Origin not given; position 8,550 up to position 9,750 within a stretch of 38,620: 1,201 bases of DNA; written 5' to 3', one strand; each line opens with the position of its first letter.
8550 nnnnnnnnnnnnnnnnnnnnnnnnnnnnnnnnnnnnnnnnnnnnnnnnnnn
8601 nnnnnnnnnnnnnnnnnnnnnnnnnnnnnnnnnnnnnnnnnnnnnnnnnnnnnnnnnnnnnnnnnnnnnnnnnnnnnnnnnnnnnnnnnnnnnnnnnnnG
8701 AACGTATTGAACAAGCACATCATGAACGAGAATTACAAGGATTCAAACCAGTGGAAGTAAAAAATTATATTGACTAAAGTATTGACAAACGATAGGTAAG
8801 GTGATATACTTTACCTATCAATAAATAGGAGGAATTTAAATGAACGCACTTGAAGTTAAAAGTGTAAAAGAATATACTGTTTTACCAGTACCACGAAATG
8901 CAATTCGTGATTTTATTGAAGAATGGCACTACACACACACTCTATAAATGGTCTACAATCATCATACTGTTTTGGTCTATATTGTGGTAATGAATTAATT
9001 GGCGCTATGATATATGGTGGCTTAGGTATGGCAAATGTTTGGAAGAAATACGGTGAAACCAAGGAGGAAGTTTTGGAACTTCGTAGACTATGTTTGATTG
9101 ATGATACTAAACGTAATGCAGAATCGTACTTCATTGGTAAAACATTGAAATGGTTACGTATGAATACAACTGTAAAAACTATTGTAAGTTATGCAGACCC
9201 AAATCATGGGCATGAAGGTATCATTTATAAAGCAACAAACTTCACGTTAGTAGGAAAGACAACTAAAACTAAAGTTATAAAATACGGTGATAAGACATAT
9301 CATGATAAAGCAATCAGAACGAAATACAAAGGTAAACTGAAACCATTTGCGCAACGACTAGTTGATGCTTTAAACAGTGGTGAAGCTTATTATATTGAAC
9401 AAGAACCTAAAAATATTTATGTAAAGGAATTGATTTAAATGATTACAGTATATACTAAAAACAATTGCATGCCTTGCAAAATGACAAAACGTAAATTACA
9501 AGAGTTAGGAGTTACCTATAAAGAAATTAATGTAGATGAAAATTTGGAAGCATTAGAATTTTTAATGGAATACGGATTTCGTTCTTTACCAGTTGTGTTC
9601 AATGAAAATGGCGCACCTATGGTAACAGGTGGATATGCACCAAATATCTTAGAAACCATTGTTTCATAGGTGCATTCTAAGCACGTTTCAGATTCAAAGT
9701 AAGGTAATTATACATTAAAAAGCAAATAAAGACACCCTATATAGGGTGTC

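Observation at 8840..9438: Early gene split by a frameshift exactly at a (CA)5 dinucleotide tract; possible slipped-strand phase switch, pseudogene or sequencing error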

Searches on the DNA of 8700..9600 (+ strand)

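Call 5: search_dna_similar(query=window:8700-9600:+, collection=phages, mode=near, max_rows=40)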
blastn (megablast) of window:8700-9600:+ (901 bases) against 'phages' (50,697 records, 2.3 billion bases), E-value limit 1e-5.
Records with a match: 83; places in all: 83; records where one place covers at least 80% of the query: 23.
Best place of each record, by identity: 95-99% 8; 90-95% 52; 80-90% 23.
By first word of the organism name: Enterococcus 82; Enteroccous 1.
By host as written in the record: Enterococcus faecalis 24; Enterococcus sp. 6; Enterococcus faecalis ATCC 19433 4; Enterococcus faecalis ATCC 29212 4; Enterococcus faecalis strain AH5 4; Enterococcus faecium 4; Enterococcus faecalis ATCC 33186 3; - 3; and 23 more.
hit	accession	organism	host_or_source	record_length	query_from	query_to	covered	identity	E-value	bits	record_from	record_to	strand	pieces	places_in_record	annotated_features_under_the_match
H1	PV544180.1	Enterococcus phage Stockyards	Enterococcus faecalis ATCC 19433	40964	1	901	100%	94.3%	0e+0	1380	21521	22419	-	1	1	Mom-like DNA modification protein | thioredoxin domain protein | DNA polymerase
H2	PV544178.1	Enterococcus phage RioGrande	Enterococcus faecalis ATCC 19433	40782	1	901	100%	93.2%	0e+0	1325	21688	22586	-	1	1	Mom-like DNA modification protein | thioredoxin domain protein | DNA polymerase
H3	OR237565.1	Enterococcus phage vB_Efa_VP16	Enterococcus faecalis 11883A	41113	1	901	100%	93.2%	0e+0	1323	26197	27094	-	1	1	hypothetical protein (x2) | glutaredoxin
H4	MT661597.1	Enterococcus phage vB_EFaS_TV51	Enterococcus faecalis 5/5477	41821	1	901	100%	92.9%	0e+0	1306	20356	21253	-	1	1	hypothetical protein | glutaredoxin-like protein | DNA polymerase B region protein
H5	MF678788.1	Enterococcus phage phiSHEF2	Enterococcus faecalis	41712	1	901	100%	92.8%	0e+0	1301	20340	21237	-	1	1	hypothetical protein (x2) | glutaredoxin-like protein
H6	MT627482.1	Enterococcus phage vB_EFaS_TV217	Enterococcus faecalis ATCC 29212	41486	1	901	100%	92.8%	0e+0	1301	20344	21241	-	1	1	putative DNA modification protein | glutaredoxin-like protein | DNA polymerase B-like protein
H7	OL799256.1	Enterococcus phage phiSHEF10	Enterococcus faecalis EF54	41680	1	901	100%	92.8%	0e+0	1301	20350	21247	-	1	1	hypothetical protein | glutaredoxin-like protein | DNA polymerase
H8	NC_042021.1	Enterococcus phage phiSHEF2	Enterococcus faecalis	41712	1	901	100%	92.8%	0e+0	1301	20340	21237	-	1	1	Mom-like DNA modification protein | thioredoxin domain | DNA polymerase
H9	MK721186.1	Enterococcus phage vB_EfaS_Ef5.2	Enterococcus faecalis strain AH5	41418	1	900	100%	92.6%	0e+0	1288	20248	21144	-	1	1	DNA modification | glutaredoxin-like protein | hypothetical protein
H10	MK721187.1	Enterococcus phage vB_EfaS_Ef6.1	Enterococcus faecalis strain AH6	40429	1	901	100%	92.5%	0e+0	1286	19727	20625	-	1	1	DNA modification protein | glutaredoxin | hypothetical protein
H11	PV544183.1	Enterococcus phage Vaquero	Enterococcus faecalis ATCC 33186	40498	1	901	100%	91.6%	0e+0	1242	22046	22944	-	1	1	Mom-like DNA modification protein | thioredoxin domain protein | DNA polymerase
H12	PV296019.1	Enterococcus phage fHoEfa04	Enterococcus faecalis #6933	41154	1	900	100%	91.3%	0e+0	1227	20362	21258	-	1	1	Mom-like DNA modification protein | thioredoxin domain protein | DNA polymerase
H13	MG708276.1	Enterococcus phage PMBT2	Enterococcus faecalis FAIR-E238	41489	1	900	100%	91.2%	0e+0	1221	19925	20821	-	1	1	DNA modification protein | glutaredoxin | DNA polymerase B region protein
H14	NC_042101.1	Enterococcus phage PMBT2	Enterococcus faecalis FAIR-E238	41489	1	900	100%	91.2%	0e+0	1221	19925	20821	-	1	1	Mom-like DNA modification protein | glutaredoxin | DNA polymerase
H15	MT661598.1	Enterococcus phage vB_EFaS_TV54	Enterococcus faecalis 5/5477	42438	1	900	100%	91.1%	0e+0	1216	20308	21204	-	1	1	hypothetical protein | glutaredoxin-like protein | DNA polymerase B region protein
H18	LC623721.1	Enterococcus phage vB_EfaS-SRH2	Entrococcus faecalis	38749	1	897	100%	91.3%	0e+0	1221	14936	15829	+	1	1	DNA modification protein | glutaredoxin-like protein | DNA polymerase B region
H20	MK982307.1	Enterococcus phage MSF2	Enterococcus faecalis 47/3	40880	1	900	100%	90.9%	0e+0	1206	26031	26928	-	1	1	hypothetical protein (x2) | glutaredoxin-like protein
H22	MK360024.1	Enterococcus phage vB_EfaS_Max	Enterococcus faecalis strain Ef1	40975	1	901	100%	90.6%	0e+0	1190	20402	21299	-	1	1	hypothetical protein | glutaredoxin | DNA polymerase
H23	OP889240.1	Enterococcus phage vB_EfaS_Ef6.1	Enterococcus faecalis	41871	125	901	86%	92.7%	0e+0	1118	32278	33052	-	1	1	hypothetical protein (x2) | glutaredoxin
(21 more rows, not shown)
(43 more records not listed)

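Call 6: get_annotated_region(hit=H1, flank=300)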
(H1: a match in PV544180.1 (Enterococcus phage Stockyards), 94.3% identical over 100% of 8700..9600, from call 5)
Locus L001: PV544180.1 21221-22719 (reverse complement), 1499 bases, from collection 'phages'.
description: Enterococcus phage Stockyards, complete genome.
organism: Enterococcus phage Stockyards (NCBI taxid 3421144)
taxonomy: Viruses; Duplodnaviria; Heunggongvirae; Uroviricota; Caudoviricetes; Efquatrovirus
host: Enterococcus faecalis ATCC 19433; source: raw sewage; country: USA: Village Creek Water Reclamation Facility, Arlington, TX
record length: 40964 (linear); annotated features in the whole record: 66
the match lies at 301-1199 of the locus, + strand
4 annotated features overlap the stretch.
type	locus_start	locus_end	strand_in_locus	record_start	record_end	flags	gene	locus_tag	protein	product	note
CDS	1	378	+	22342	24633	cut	-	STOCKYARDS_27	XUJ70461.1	DNA polymerase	27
CDS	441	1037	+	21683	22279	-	-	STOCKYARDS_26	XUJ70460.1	Mom-like DNA modification protein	26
CDS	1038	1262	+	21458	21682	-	-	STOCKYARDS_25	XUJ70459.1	thioredoxin domain protein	25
CDS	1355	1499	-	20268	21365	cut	-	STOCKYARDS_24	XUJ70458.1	endolysin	24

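Call 7: get_annotated_region(hit=H3, flank=300)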
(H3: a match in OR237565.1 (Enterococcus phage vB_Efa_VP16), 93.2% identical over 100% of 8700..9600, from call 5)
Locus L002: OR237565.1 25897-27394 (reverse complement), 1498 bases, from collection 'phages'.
description: Enterococcus phage vB_Efa_VP16, complete genome.
organism: Enterococcus phage vB_Efa_VP16 (NCBI taxid 3059233)
taxonomy: Viruses; Duplodnaviria; Heunggongvirae; Uroviricota; Caudoviricetes; Efquatrovirus
host: Enterococcus faecalis 11883A; source: waste water; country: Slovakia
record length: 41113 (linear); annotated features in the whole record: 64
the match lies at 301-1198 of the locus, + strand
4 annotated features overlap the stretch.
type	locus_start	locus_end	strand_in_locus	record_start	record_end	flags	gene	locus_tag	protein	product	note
CDS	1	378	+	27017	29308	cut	-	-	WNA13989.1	hypothetical protein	-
CDS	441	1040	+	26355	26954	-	-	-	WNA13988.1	hypothetical protein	-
CDS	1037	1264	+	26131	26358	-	-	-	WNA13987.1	glutaredoxin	-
CDS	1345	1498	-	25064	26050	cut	-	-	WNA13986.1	lysin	lysin, N-acetylmuramoyl-L-alanine amidase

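Call 8: get_annotated_region(hit=H8, flank=300)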
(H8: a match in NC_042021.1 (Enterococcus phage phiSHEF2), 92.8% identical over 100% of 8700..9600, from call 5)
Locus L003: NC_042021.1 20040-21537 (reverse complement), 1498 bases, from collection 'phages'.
description: Enterococcus phage phiSHEF2, complete genome.
organism: Enterococcus phage phiSHEF2 (NCBI taxid 2030922)
taxonomy: Viruses; Duplodnaviria; Heunggongvirae; Uroviricota; Caudoviricetes; Efquatrovirus; Efquatrovirus SHEF2
host: Enterococcus faecalis; source: wastewater; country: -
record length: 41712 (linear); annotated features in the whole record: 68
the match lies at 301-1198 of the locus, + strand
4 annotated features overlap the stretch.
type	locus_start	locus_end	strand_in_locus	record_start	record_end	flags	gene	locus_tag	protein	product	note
CDS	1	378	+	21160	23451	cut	-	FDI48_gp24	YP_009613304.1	DNA polymerase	-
CDS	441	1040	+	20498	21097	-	-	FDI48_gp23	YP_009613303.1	Mom-like DNA modification protein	-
CDS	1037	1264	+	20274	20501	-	-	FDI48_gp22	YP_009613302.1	thioredoxin domain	glutaredoxin-like protein NrdH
CDS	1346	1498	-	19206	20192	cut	-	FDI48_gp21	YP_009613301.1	endolysin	-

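Call 9: get_annotated_region(hit=H20, flank=300)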
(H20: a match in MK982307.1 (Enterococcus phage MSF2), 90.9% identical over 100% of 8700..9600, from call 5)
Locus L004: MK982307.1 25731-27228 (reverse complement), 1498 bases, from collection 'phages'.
description: Enterococcus phage MSF2, complete genome.
organism: Enterococcus phage MSF2 (NCBI taxid 2577028)
taxonomy: Viruses; Duplodnaviria; Heunggongvirae; Uroviricota; Caudoviricetes; Efquatrovirus
host: Enterococcus faecalis 47/3; source: -; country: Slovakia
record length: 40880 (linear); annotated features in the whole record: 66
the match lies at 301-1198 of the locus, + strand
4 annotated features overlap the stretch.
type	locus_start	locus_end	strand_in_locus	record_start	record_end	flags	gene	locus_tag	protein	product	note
CDS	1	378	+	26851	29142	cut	-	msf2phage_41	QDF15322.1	hypothetical protein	-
CDS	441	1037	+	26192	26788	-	-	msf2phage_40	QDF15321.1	hypothetical protein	-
CDS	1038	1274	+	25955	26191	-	-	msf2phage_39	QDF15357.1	glutaredoxin-like protein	-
CDS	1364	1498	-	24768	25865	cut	-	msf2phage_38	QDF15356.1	lysin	-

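Call 10: get_annotated_region(hit=H2, flank=300)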
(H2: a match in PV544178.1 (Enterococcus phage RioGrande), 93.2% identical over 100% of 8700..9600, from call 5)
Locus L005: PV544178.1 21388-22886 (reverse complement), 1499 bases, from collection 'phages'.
description: Enterococcus phage RioGrande, complete genome.
organism: Enterococcus phage RioGrande (NCBI taxid 3421143)
taxonomy: Viruses; Duplodnaviria; Heunggongvirae; Uroviricota; Caudoviricetes; Efquatrovirus
host: Enterococcus faecalis ATCC 19433; source: raw sewage; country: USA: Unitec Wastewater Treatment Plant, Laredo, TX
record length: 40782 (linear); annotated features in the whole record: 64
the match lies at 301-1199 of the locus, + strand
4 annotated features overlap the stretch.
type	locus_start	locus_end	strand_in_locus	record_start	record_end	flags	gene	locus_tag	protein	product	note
CDS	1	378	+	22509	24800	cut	-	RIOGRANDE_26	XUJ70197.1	DNA polymerase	26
CDS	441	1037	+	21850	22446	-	-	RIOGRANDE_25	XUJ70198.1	Mom-like DNA modification protein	25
CDS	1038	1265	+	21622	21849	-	-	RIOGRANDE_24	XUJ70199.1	thioredoxin domain protein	24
CDS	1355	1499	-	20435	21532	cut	-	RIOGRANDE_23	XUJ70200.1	endolysin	23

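Call 11: get_annotated_region(hit=H10, flank=300)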
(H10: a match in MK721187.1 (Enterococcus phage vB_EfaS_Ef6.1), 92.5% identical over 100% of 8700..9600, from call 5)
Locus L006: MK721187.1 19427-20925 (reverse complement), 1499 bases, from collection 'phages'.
description: Enterococcus phage vB_EfaS_Ef6.1, complete genome.
organism: Enterococcus phage vB_EfaS_Ef6.1 (NCBI taxid 2546631)
taxonomy: Viruses; Duplodnaviria; Heunggongvirae; Uroviricota; Caudoviricetes; Efquatrovirus
host: Enterococcus faecalis strain AH6; source: raw sewage water obtained from a North City Water Reclamation Plant; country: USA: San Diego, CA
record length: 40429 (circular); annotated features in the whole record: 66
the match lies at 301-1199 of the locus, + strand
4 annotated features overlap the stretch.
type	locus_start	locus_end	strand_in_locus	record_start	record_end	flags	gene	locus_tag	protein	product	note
CDS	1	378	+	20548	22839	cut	-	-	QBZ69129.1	hypothetical protein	-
CDS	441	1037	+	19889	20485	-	-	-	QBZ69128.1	DNA modification protein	-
CDS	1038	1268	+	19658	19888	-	-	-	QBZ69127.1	glutaredoxin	-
CDS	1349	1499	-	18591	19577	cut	-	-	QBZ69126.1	lysin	lysin, N-acetylmuramoyl-L-alanine amidase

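Call 12: get_annotated_region(hit=H11, flank=300)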
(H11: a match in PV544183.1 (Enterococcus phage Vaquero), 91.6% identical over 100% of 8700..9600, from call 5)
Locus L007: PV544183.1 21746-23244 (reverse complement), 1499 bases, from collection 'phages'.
description: Enterococcus phage Vaquero, complete genome.
organism: Enterococcus phage Vaquero (NCBI taxid 3421147)
taxonomy: Viruses; Duplodnaviria; Heunggongvirae; Uroviricota; Caudoviricetes; Efquatrovirus
host: Enterococcus faecalis ATCC 33186; source: raw sewage; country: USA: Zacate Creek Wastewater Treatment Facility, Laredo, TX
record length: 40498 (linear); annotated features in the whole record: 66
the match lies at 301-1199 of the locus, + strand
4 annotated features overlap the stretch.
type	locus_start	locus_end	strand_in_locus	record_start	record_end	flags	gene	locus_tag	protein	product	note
CDS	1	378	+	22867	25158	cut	-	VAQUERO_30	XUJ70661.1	DNA polymerase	30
CDS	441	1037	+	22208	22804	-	-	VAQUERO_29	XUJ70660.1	Mom-like DNA modification protein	29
CDS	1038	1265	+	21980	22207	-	-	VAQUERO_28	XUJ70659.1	thioredoxin domain protein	28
CDS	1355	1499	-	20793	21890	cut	-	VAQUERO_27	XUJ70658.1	endolysin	27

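Call 13: get_annotated_region(hit=H13, flank=300)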
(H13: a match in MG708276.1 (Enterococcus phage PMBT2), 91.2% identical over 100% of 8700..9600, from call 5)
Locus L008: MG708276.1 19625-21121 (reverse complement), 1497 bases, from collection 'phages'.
description: Enterococcus phage PMBT2, complete genome.
organism: Enterococcus phage PMBT2 (NCBI taxid 2070197)
taxonomy: Viruses; Duplodnaviria; Heunggongvirae; Uroviricota; Caudoviricetes; Efquatrovirus; Efquatrovirus PMBT2
host: Enterococcus faecalis FAIR-E238; source: sewage; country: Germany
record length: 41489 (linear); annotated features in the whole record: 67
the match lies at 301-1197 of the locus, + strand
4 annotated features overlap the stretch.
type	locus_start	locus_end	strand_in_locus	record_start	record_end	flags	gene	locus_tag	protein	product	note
CDS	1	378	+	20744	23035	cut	-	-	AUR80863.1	DNA polymerase B region protein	-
CDS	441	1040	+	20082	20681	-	-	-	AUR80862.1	DNA modification protein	-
CDS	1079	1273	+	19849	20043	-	-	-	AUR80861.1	glutaredoxin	-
CDS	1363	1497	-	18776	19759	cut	-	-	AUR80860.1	lysin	lysin, N-acetylmuramoyl-L-alanine amidase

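Call 14: get_annotated_region(hit=H18, flank=300)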
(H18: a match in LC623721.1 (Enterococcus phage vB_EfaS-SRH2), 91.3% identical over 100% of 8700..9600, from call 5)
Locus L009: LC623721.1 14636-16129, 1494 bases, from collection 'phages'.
description: Enterococcus phage vB_EfaS-SRH2 DNA, complete sequence.
organism: Enterococcus phage vB_EfaS-SRH2 (NCBI taxid 2822680)
taxonomy: Viruses; Duplodnaviria; Heunggongvirae; Uroviricota; Caudoviricetes; Efquatrovirus
host: Entrococcus faecalis; source: -; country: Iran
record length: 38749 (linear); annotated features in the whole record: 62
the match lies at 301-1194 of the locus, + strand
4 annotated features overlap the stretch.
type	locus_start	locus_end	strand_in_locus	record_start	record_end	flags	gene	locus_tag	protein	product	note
CDS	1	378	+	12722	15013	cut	-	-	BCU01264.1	DNA polymerase B region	ORF29; SRH2_Ep29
CDS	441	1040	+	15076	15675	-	-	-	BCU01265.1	DNA modification protein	ORF30; SRH2_Ep30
CDS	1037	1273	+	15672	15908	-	-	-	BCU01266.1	glutaredoxin-like protein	Protein Disulfide Oxidoreductases and Other Proteins with a Thioredoxin fold; cl00388; SRH2_Ep31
CDS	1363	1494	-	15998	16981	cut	-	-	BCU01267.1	lysin, N-acetylmuramoyl-L-alanine amidase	ORF32; SRH2_Ep32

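Call 15: get_annotated_region(hit=H22, flank=300)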
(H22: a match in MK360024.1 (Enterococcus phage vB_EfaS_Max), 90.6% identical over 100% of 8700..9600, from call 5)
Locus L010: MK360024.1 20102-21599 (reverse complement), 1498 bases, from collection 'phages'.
description: Enterococcus phage vB_EfaS_Max, complete genome.
organism: Enterococcus phage vB_EfaS_Max (NCBI taxid 2501744)
taxonomy: Viruses; Duplodnaviria; Heunggongvirae; Uroviricota; Caudoviricetes; Efquatrovirus
host: Enterococcus faecalis strain Ef1; source: raw sewage from wastewater treatment plant; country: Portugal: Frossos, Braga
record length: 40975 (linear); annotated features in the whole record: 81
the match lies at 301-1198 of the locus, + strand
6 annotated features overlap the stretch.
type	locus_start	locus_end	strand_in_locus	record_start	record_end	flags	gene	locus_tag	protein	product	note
CDS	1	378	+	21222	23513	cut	-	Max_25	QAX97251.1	DNA polymerase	-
CDS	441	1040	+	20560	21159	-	-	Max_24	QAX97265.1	hypothetical protein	-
CDS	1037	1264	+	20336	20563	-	-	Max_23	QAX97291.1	glutaredoxin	-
regulatory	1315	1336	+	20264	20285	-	-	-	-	terminator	rho-independent terminator; discovered using MFOLD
regulatory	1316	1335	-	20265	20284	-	-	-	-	terminator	rho-independent terminator; discovered using MFOLD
CDS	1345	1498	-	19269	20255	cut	-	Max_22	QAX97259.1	endolysin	PF01510.24 Amidase_2 identified in pfam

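Call 16: get_annotated_region(hit=H23, flank=300)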
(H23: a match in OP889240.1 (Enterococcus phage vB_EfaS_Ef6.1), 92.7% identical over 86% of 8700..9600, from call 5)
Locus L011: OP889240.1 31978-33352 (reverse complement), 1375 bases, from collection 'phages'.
description: Enterococcus phage vB_EfaS_Ef6.1, complete genome.
organism: Enterococcus phage vB_EfaS_Ef6.1 (NCBI taxid 2546631)
taxonomy: Viruses; Duplodnaviria; Heunggongvirae; Uroviricota; Caudoviricetes; Efquatrovirus
host: Enterococcus faecalis; source: sewage treatment plants; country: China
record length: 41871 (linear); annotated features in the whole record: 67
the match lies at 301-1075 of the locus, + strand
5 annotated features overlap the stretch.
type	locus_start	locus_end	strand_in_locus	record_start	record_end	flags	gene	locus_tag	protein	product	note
CDS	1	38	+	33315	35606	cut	-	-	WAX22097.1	hypothetical protein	-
CDS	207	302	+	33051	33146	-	-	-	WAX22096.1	hypothetical protein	-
CDS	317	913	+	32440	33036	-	-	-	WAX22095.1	hypothetical protein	-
CDS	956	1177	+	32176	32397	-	-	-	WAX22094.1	glutaredoxin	-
CDS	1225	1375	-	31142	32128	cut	-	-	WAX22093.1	lysin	-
